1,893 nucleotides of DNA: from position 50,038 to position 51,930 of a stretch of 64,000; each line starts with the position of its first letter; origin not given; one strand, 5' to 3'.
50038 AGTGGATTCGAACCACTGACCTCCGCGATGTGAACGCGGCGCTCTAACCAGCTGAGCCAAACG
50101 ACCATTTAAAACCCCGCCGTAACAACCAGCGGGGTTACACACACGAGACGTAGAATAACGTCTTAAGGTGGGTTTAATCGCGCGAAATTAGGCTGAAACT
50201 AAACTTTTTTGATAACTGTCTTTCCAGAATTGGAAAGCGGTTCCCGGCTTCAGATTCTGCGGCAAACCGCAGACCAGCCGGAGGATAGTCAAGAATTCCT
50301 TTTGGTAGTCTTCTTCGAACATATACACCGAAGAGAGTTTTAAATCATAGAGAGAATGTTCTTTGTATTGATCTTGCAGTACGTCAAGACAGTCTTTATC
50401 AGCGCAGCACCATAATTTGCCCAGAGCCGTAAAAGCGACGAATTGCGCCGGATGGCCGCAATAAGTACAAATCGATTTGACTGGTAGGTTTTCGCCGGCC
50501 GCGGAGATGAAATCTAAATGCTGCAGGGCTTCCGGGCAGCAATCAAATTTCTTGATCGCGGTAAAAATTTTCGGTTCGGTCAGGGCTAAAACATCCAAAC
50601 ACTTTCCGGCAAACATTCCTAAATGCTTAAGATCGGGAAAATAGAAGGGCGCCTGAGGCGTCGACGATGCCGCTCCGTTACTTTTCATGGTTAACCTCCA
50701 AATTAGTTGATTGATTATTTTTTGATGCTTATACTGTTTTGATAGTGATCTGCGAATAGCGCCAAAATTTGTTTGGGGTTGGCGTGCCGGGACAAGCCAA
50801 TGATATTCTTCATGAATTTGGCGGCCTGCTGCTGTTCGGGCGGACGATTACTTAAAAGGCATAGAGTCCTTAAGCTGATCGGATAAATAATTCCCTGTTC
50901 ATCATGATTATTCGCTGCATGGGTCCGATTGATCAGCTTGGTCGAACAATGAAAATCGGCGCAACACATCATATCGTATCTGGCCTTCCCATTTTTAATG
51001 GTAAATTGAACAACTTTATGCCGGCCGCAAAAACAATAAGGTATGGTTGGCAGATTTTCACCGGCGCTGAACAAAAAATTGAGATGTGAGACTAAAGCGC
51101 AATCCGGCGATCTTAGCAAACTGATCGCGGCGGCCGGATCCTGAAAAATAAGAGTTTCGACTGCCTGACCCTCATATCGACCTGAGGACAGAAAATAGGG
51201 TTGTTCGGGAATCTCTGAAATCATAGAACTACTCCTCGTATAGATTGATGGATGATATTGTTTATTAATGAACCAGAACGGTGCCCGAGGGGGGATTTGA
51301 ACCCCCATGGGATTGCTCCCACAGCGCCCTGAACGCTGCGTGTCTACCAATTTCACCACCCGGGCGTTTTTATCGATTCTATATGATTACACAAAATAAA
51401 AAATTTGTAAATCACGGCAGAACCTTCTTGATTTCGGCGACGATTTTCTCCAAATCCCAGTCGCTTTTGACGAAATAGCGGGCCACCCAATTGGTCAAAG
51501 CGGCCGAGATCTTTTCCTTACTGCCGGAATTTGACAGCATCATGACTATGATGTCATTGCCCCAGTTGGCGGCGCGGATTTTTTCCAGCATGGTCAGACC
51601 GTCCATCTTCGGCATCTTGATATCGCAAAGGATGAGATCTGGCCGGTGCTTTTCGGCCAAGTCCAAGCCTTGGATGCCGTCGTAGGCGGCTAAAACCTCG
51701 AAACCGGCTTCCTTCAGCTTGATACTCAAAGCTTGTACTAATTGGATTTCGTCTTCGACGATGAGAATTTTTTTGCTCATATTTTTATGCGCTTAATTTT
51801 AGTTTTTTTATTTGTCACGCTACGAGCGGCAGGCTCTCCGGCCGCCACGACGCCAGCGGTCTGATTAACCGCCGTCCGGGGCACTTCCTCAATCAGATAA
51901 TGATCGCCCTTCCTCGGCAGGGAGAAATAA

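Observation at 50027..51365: Two tandem Cys-rich paralogues of unknown function embedded between two co-oriented tRNA genes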

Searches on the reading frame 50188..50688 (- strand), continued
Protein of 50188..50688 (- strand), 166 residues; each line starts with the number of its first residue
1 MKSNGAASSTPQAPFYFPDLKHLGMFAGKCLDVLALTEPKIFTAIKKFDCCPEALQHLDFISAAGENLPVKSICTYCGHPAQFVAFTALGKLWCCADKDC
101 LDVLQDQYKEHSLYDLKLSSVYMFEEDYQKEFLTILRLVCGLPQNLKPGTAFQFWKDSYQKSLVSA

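Call 102: search_protein_families(library=pfam, alignment_id=A7, max_evalue=0.01)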
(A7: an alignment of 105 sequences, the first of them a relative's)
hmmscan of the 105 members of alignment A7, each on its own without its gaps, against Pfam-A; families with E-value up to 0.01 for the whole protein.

A. member 1, P0001 (166 aa): 0 families

B. families by the number of members that match (of 105 scanned): 9 families
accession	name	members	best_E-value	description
PF20600.3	ExoX-like_C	5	8.2e-07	Exodeoxyribonuclease X-like C-terminal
PF16761.10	Clr2_transil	2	0.0046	Transcription-silencing protein, cryptic loci regulator Clr2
PF20632.2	CoV_NSP13_ZBD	1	0.0042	Coronavirus Non-structural protein 13, zinc-binding domain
PF23302.1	HTH_DNAJC9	1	0.0053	DNAJC9 HTH domain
PF16002.10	Headcase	1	0.0062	Headcase protein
PF08394.17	Arc_trans_TRASH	1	0.007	Archaeal TRASH domain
PF14287.11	DUF4368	1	0.0071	Domain of unknown function (DUF4368)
PF14354.12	Lar_restr_allev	1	0.008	Restriction alleviation protein Lar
PF02748.20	PyrI_C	1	0.0091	Aspartate carbamoyltransferase regulatory chain, metal binding domain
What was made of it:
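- On ExoX-like_C / DUF3820-type module (PF20600, PF12843): PF20600 is the only recurrent Pfam family (call 102).
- ExoX-C-like module: PF20600 is the only recurrent Pfam family, with 5 members at E<=0.01 (call 102).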

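Call 103: search_solved_structures(query=A7, max_evalue=1)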
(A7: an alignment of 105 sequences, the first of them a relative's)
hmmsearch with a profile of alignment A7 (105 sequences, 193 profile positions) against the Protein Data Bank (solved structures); distinct sequences matched with E-value up to 1: 5.
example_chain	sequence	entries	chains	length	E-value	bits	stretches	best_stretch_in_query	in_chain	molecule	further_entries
5bjw_A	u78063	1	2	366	0.19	14.5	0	78-137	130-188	WlaL protein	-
5bju_A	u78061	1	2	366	0.29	13.9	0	78-137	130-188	WlaL protein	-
5bjv_A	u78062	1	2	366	0.32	13.8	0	78-137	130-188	WlaL protein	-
8eug_K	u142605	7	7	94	0.42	13.4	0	80-125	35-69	60S ribosomal protein L43-A | Large ribosomal subunit protein eL43A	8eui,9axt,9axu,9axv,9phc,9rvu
5bjy_A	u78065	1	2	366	0.98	12.2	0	78-136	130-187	WlaL protein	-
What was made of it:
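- On FusB/FusC EF-G-binding protein family: The hit is absent with the 105-sequence profile at E<=1 (call 103).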

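Call 113: find_related_loci(query=A8, collection=metagenome_contigs, flank=6000)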
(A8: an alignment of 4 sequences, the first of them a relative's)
Query A8 (142 aa) in metagenome_contigs; peptide patterns used: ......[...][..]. (x = any residue, [..] = any of these).
23 stretches matched a pattern; 5 encode a relative of the query (tblastn E <= 1e-3); 5 distinct loci.
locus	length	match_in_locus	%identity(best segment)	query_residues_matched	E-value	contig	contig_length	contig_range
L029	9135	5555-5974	38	1-140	1e-31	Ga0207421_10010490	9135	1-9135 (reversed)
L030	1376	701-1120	37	1-142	3e-29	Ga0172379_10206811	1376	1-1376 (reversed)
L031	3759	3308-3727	34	1-142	4e-22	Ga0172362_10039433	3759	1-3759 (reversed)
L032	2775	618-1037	34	1-142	5e-22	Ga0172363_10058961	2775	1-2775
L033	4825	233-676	32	1-140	2e-21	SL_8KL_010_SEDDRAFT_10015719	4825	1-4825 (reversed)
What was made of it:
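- Tried and rejected: A tighter group-A alignment gave 5 loci (call 113).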

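Call 115: search_protein_families(library=pfam, proteins=[L029:4815-5321:-, L029:6153-7118:+, L029:7153-8019:-, L031:67-2076:-, L031:2246-2527:+, L031:2627-3076:+, L032:1158-1604:+, L032:1775-2170:+, L032:2198-2479:+, L033:711-1433:-], max_evalue=0.001)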
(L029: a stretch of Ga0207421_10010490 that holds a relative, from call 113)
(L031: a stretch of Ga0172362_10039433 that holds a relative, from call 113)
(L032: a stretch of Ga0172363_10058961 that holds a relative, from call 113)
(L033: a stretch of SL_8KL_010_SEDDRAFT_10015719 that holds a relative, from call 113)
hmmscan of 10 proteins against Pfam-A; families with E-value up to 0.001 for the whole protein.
L029:4815-5321:- (168 aa): 0 families

L029:6153-7118:+ (321 aa): 1 family
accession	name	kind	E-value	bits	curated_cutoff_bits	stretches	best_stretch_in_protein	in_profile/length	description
PF01966.28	HD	-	1.2e-11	45.3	22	1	40-151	2-113/116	HD domain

L029:7153-8019:- (288 aa): 3 families
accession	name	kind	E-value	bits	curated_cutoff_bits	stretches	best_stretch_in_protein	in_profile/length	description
PF13623.11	SurA_N_2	-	3.7e-11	43.5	28.5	1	1-119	1-122/145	SurA-like N-terminal domain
PF13624.11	SurA_N_3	-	5.2e-11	43.1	27.2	1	9-156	10-159/162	SurA-like N-terminal domain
PF09312.16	SurA_N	-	3.2e-05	24.5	30.8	1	44-157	4-116/118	SurA N-terminal domain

L031:67-2076:- (669 aa): 0 families

L031:2246-2527:+ (93 aa): 1 family
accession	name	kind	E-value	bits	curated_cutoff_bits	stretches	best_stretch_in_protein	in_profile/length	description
PF00708.24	Acylphosphatase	-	7.2e-27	93.9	22.5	1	8-91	2-85/85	Acylphosphatase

L031:2627-3076:+ (149 aa): 1 family
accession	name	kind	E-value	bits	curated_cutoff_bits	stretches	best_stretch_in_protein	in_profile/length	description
PF00293.34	NUDIX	-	3.9e-20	72.7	21.1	1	10-115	4-121/134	NUDIX domain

L032:1158-1604:+ (148 aa): 0 families

L032:1775-2170:+ (131 aa): 1 family
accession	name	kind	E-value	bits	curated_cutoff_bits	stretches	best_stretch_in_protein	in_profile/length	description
PF06262.17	Zincin_1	-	2.9e-26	91.7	22.4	1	25-120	1-96/97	Zincin-like metallopeptidase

L032:2198-2479:+ (93 aa): 1 family
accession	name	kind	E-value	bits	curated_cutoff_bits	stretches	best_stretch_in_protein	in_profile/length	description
PF03477.21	ATP-cone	-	1.7e-14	54.5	25.8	1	4-91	2-87/88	ATP cone domain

L033:711-1433:- (240 aa): 1 family
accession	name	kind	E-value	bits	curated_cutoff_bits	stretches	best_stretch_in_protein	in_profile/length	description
PF01797.21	Y1_Tnp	-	0.00039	21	23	0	83-150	43-115/121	Transposase IS200 like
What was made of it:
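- An HD-domain protein in L029 and an ATP-cone protein in L032 (call 115).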

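Call 116: search_dna_similar(query=P0022, collection=plasmids, mode=protein, max_evalue=0.01)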
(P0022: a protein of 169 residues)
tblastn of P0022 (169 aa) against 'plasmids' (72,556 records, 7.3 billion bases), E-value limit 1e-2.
No match.

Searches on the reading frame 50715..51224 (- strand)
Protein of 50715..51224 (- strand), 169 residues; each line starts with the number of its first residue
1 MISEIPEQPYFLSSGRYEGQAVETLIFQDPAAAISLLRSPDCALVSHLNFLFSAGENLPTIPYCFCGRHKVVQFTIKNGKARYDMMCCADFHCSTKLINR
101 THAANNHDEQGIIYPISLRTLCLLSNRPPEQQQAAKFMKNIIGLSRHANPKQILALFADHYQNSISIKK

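Call 5: search_protein_families(library=pfam, proteins=[window:50718-51224:-], max_evalue=10)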
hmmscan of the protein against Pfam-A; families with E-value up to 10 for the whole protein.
seq(169 aa): 0 families

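Call 6: search_protein_families(library=padloc, proteins=[window:50718-51224:-], max_evalue=10)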
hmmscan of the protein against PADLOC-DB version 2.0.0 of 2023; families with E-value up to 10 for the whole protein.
seq(169 aa): 0 families

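Call 7: search_protein_families(library=phrogs, proteins=[window:50718-51224:-], max_evalue=10)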
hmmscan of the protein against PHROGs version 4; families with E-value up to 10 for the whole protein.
seq(169 aa): 0 families

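Call 11: find_homologous_proteins(query=window:50718-51224:-, max_evalue=0.01)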
Query seq(169 aa) (169 aa): 1 proteins with E <= 0.01 among 38 candidates.
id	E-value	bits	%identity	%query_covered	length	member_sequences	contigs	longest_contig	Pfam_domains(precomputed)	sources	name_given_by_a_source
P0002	8.6e-111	385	100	100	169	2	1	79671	-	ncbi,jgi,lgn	ncbi:MAG: hypothetical protein WC453_03375 [Patescibacteria group bacterium]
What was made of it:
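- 50715..51224 (-): Copy 1 (169 aa, pI 8.7). Domain order: ExoX-C-like N-module, C4 zinc ribbon (CxC...CCxxxxC), helical C-domain. SD GAGGAG at 51232-51237. Matches the deposited protein WC453_03375 (call 11).
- Checked: The ATG start with an SD box matches the 169-aa protein deposited at NCBI (call 11).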

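Call 16: search_protein_families(library=ncbifam, proteins=[window:50715-51224:-], max_evalue=10)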
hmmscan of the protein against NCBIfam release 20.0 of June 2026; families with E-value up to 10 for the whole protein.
window:50715-51224:- (169 aa): 0 families

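Call 75: find_related_loci(query=P0002, collection=genome_contigs, flank=5000)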
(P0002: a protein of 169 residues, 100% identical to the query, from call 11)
Query P0002 (169 aa) in genome_contigs; peptide patterns used: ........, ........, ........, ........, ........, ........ (x = any residue, [..] = any of these).
98 stretches matched a pattern, but none encodes a relative of the query by tblastn (E <= 1e-3).

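Call 78: find_related_loci(query=A5, collection=genome_contigs, flank=5000)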
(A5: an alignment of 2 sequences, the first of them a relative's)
Query A5 (169 aa) in genome_contigs; peptide patterns used: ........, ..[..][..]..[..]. (x = any residue, [..] = any of these).
116 stretches matched a pattern, but none encodes a relative of the query by tblastn (E <= 1e-3).

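Call 79: find_related_loci(query=A5, collection=metagenome_contigs, flank=5000)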
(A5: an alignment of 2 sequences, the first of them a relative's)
Query A5 (169 aa) in metagenome_contigs; peptide patterns used: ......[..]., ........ (x = any residue, [..] = any of these).
285 stretches matched a pattern, but none encodes a relative of the query by tblastn (E <= 1e-3).
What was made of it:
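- Tried and rejected: It found nothing in GTDB representatives (calls 75, 78) or, for the window clade, in JGI metagenomes (call 79).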

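Call 94: find_related_loci(query=A5, collection=viral_contigs, flank=5000)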
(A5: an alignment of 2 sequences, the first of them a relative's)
Query A5 (169 aa) in viral_contigs; peptide patterns used: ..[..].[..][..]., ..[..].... (x = any residue, [..] = any of these).
88 stretches matched a pattern, but none encodes a relative of the query by tblastn (E <= 1e-3).

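Call 117: search_dna_similar(query=P0002, collection=plasmids, mode=protein, max_evalue=0.01)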
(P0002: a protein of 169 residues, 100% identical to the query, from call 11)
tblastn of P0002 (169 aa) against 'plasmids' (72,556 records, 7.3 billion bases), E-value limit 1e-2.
No match.

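Call 118: search_dna_similar(query=P0002, collection=phages, mode=protein, max_evalue=0.01)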
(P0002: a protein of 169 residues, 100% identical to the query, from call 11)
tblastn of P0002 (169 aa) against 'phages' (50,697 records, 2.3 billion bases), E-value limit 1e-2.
No match.

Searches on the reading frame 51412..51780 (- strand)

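Call 17: search_protein_families(library=pfam, proteins=[window:51412-51780:-], max_evalue=0.001)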
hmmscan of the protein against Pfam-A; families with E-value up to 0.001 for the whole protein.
window:51412-51780:- (122 aa): 1 family
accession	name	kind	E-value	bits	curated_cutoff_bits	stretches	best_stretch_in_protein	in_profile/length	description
PF00072.30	Response_reg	-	6.2e-22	78.3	30.2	1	5-117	1-110/111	Response regulator receiver domain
